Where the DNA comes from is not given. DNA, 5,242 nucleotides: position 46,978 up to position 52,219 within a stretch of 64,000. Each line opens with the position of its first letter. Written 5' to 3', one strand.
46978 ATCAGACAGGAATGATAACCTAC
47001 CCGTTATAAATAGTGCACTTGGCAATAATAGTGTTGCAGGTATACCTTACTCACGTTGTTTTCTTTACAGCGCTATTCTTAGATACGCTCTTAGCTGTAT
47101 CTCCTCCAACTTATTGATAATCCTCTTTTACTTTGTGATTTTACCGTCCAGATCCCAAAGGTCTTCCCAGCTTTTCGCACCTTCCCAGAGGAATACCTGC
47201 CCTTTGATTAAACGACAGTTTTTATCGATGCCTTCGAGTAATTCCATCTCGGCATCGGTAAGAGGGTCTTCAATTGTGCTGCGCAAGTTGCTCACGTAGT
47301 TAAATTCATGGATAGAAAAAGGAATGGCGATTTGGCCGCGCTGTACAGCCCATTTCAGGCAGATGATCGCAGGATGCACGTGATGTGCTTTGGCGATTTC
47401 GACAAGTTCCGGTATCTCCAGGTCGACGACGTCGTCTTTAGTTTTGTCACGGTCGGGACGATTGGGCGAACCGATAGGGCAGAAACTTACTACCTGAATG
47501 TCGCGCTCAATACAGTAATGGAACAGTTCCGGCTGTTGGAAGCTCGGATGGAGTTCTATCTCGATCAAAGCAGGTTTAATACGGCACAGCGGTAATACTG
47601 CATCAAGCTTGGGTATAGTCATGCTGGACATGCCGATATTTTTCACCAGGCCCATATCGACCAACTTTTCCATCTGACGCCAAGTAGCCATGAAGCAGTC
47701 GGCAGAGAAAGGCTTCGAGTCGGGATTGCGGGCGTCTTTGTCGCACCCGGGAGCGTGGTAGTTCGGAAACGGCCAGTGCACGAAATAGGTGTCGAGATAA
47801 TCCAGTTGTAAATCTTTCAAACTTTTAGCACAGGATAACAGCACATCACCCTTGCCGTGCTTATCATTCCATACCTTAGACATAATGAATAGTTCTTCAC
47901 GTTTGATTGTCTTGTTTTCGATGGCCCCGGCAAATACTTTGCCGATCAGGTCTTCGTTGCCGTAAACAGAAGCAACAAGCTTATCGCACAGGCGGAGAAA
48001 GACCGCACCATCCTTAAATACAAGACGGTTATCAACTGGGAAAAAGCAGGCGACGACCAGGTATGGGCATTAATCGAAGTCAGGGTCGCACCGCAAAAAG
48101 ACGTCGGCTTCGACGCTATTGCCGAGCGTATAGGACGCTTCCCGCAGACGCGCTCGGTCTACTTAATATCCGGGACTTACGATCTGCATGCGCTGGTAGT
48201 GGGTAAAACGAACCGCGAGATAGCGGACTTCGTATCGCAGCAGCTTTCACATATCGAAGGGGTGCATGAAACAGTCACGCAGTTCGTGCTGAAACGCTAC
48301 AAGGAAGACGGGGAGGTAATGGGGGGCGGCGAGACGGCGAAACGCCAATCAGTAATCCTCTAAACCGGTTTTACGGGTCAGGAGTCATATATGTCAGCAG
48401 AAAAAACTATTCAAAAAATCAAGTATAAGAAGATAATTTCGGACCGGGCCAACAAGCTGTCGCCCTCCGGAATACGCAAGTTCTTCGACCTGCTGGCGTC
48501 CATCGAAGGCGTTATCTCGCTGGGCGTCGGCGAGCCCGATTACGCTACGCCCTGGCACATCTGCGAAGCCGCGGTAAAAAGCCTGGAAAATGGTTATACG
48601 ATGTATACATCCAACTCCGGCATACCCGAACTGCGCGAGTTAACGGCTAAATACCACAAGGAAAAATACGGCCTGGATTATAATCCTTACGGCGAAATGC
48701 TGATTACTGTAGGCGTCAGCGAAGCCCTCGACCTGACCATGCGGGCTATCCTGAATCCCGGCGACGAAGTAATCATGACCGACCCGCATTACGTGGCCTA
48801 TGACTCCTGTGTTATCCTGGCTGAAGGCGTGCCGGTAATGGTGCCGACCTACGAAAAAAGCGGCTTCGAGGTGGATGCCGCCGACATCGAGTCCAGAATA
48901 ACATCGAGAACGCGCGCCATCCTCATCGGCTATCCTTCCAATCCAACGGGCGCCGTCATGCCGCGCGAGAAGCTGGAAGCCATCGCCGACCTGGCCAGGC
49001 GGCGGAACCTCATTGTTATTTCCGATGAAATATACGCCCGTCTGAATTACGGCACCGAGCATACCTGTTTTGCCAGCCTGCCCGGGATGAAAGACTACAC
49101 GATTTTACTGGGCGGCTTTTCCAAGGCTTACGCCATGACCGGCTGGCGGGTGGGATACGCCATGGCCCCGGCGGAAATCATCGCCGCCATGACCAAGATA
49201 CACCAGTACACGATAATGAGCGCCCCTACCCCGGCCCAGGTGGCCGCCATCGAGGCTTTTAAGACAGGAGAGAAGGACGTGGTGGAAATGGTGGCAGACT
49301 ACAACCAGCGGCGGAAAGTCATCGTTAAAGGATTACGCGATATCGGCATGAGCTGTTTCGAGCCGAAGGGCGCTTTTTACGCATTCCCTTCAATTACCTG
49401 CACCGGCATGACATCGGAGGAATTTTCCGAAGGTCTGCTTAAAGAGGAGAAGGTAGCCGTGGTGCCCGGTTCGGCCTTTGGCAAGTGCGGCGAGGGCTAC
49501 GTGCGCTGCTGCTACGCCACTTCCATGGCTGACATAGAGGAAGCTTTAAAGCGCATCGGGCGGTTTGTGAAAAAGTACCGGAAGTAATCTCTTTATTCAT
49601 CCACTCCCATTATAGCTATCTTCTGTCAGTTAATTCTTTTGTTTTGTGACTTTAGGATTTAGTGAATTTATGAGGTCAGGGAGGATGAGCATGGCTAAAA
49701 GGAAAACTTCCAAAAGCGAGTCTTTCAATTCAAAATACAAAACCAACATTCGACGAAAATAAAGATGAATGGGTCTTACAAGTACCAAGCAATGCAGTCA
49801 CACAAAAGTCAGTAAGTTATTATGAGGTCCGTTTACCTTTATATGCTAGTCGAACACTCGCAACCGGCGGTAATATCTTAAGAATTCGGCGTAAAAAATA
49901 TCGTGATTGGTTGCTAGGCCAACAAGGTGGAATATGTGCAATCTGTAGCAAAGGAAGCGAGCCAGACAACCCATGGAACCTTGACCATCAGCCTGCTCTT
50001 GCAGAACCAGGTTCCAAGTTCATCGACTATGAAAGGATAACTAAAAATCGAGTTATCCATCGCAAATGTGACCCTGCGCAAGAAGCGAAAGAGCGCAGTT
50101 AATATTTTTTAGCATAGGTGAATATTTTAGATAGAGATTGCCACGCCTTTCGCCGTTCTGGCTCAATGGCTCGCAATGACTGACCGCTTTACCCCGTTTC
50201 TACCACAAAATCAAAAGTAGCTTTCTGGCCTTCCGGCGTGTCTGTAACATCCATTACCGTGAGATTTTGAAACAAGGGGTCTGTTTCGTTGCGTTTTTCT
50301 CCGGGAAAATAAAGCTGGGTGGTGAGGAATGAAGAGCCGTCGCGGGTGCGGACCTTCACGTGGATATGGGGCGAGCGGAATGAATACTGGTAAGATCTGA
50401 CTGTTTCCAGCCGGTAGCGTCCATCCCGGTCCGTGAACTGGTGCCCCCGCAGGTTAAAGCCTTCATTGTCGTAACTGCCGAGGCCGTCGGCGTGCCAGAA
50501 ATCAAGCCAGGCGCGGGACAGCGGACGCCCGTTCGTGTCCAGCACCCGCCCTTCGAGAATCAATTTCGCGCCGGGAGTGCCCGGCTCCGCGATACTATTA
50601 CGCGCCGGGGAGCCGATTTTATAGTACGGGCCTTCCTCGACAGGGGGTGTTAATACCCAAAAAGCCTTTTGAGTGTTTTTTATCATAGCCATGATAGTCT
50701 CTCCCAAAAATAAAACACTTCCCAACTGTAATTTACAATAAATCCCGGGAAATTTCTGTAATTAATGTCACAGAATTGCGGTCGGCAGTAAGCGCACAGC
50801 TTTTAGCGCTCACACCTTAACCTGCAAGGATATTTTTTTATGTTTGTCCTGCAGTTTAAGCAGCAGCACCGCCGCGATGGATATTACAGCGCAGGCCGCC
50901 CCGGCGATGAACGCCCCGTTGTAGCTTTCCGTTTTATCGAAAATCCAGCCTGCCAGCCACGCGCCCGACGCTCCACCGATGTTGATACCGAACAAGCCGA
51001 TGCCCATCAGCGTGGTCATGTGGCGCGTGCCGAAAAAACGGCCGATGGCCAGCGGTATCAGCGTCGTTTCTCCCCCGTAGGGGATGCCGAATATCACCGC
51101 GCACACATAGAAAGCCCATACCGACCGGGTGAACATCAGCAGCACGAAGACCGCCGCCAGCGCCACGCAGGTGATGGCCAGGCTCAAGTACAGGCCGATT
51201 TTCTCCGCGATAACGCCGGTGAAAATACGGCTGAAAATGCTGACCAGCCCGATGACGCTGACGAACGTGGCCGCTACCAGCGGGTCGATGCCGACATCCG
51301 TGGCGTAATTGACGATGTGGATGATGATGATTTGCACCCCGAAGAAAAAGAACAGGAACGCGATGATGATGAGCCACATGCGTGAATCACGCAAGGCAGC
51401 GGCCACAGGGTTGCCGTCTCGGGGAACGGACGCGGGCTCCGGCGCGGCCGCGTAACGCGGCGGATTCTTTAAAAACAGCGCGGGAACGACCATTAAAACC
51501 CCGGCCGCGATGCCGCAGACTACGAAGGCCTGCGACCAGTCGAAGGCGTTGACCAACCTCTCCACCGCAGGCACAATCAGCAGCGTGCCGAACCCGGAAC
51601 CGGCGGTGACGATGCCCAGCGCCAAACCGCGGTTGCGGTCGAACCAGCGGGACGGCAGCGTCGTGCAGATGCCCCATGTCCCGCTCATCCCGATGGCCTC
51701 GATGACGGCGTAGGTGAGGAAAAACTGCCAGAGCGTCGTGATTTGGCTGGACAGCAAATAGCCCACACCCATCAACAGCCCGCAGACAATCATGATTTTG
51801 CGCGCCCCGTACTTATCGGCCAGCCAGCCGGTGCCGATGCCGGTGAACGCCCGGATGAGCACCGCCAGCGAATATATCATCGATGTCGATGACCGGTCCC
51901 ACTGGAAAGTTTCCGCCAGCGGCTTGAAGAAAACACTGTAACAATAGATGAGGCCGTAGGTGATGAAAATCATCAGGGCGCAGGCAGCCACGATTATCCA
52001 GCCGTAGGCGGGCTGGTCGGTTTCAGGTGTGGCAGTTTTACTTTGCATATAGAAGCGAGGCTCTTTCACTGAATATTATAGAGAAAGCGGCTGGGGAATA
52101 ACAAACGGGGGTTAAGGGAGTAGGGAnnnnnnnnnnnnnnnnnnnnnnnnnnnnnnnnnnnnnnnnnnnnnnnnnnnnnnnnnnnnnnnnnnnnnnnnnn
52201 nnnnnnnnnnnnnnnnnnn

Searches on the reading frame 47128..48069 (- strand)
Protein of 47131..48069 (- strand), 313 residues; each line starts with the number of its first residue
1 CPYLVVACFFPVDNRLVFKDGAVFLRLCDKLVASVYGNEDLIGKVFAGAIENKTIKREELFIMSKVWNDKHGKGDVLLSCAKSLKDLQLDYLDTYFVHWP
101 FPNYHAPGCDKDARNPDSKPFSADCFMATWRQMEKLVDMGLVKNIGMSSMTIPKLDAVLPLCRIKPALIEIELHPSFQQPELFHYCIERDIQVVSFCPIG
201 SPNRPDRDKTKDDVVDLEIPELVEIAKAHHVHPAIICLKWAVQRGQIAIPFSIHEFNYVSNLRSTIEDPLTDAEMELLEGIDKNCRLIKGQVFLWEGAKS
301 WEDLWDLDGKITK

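Call 70: search_protein_families(library=pfam, proteins=[window:47128-47883:-], max_evalue=0.00001)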
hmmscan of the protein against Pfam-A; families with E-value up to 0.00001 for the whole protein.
window:47128-47883:- (251 aa): 1 family
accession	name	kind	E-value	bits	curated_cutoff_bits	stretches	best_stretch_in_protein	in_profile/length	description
PF00248.27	Aldo_ket_red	-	4.8e-31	108.4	24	1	3-220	76-290/291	Aldo/keto reductase family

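Call 85: search_solved_structures(query=window:47131-48069:-, show_alignments=1, max_evalue=1e-10)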
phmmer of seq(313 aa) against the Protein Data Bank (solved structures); distinct sequences matched with E-value up to 1e-10: 152 (the best 60 are shown).
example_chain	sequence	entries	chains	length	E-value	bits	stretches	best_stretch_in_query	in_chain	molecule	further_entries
4gac_A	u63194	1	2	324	2.7e-49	171.1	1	33-291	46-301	Alcohol dehydrogenase [NADP(+)]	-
3cv7_A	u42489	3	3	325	2.8e-47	164.5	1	33-289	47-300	Alcohol dehydrogenase | Alcohol dehydrogenase [NADP+]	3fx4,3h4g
1cwn_A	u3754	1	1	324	5e-47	163.7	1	33-289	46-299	ALDEHYDE REDUCTASE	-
1ae4_A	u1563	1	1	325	5.1e-47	163.7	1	33-289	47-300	ALDEHYDE REDUCTASE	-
2alr_A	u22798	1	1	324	8.1e-47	163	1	33-289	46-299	ALDEHYDE REDUCTASE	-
1hqt_A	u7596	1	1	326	2.5e-46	161.4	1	33-289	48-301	ALDEHYDE REDUCTASE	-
7w1x_A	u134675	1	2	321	1e-43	152.8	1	33-306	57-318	AKR4-1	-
7f7j_A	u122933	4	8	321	5.3e-43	150.4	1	33-306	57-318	AKR4-2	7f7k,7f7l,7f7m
7s5f_B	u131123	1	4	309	6.2e-43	150.2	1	33-286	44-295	Manose-6-phosphate reductase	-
7w1w_A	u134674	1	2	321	8.9e-43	149.7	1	33-306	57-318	AKR4-2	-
8a4n_A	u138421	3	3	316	2.9e-42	148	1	33-290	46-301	Aldo-keto reductase family 1 member B1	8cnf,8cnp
8aqg_A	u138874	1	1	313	3.3e-42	147.8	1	33-290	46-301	Aldo-keto reductase family 1 member B1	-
8b3n_A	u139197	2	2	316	3.4e-42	147.8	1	33-290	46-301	Aldo-keto reductase family 1 member B1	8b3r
2pdb_A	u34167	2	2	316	3.8e-42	147.6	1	33-287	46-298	Aldose reductase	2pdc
1az1_A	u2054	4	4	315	5e-42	147.3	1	33-287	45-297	ALDOSE REDUCTASE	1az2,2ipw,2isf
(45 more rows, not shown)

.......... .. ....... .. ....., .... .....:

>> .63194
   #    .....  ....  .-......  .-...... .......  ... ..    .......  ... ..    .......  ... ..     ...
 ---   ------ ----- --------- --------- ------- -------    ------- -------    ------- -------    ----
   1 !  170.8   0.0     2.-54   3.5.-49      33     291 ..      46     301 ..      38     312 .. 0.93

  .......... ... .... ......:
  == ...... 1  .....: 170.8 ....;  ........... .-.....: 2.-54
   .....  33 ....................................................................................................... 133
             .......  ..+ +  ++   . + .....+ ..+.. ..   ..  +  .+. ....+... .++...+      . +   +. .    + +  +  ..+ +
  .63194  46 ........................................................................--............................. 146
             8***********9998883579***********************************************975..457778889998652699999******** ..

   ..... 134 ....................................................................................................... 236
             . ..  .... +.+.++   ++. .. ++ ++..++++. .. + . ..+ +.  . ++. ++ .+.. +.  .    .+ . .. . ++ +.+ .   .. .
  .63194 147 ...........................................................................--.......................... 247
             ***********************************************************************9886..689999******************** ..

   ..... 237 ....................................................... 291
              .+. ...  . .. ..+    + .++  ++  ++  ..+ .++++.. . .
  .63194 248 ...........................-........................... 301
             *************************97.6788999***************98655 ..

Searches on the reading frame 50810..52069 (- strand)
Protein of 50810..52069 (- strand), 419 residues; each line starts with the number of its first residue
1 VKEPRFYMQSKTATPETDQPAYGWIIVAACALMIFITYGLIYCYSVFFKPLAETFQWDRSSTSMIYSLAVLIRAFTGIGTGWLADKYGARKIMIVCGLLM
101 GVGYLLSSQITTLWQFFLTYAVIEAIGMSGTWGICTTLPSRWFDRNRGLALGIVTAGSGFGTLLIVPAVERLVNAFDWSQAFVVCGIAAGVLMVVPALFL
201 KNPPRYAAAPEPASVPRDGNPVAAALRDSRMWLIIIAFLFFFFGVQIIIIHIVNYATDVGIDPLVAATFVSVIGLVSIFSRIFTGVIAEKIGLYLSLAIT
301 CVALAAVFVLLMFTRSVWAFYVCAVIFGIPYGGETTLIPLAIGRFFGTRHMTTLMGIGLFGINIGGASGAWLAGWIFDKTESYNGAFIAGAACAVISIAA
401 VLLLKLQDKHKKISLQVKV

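Call 44: search_protein_families(library=pfam, proteins=[window:50810-52069:-], max_evalue=0.001)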
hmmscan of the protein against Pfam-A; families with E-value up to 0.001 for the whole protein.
window:50810-52069:- (419 aa): 4 families
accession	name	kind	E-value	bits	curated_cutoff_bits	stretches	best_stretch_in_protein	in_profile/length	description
PF07690.21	MFS_1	-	5.4e-54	183.8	33.4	2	31-357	2-334/347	Major Facilitator Superfamily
PF12832.13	MFS_1_like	-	1.4e-11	44.5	25.2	2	184-381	165-366/373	MFS_1 like family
PF06779.20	MFS_4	-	3e-11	43.7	26.3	1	90-401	58-363/364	Uncharacterised MFS-type transporter YbfB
PF00083.30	Sugar_tr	-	1.5e-07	31.1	22.3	1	58-207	44-198/452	Sugar (and other) transporter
